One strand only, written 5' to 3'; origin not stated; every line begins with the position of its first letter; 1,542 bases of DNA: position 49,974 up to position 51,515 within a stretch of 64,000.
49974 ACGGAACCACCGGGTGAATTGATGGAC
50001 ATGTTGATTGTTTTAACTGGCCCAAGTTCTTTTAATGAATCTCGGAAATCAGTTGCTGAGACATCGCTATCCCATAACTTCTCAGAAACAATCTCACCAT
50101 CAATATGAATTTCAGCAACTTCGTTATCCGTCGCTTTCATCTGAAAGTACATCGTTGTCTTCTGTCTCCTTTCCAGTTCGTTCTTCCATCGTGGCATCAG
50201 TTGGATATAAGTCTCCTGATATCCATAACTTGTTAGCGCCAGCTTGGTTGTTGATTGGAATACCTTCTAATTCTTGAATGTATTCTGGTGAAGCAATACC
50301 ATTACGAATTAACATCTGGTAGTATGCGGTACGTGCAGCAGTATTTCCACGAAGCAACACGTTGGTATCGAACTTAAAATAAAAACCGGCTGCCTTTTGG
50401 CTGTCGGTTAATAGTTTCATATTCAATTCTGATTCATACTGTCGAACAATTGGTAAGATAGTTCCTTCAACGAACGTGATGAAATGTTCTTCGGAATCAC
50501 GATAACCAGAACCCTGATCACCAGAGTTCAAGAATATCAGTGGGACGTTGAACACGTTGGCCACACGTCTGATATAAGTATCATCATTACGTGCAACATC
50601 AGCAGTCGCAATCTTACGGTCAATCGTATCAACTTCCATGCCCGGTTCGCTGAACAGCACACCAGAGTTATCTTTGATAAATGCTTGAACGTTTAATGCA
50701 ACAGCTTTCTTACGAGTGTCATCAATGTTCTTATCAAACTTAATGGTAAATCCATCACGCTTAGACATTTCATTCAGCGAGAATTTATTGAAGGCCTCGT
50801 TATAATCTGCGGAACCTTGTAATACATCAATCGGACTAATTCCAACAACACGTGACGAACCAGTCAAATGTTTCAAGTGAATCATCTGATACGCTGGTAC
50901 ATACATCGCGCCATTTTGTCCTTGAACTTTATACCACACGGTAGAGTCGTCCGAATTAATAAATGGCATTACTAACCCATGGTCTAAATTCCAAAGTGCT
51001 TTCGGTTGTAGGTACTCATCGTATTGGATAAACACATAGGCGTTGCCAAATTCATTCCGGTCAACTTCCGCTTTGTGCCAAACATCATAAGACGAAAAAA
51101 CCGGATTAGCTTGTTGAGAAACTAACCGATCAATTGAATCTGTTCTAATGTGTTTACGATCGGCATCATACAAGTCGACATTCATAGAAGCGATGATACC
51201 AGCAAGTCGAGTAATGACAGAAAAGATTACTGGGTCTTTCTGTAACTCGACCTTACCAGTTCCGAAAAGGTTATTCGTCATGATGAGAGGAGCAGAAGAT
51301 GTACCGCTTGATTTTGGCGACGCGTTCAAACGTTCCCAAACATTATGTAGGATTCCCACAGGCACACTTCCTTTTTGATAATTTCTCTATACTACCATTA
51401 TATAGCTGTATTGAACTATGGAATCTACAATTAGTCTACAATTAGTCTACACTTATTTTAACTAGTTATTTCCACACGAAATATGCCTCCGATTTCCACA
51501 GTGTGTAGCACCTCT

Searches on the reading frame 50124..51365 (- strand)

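Call 92: search_protein_families(library=pfam, proteins=[window:50124-51365:-], max_evalue=0.001)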
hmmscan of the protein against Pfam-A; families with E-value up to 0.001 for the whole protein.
window:50124-51365:- (413 aa): 1 family
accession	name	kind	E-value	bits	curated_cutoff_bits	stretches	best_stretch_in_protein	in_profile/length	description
PF04860.17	Phage_portal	-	1.9e-54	185.5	39.1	1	45-368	1-321/321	Phage portal protein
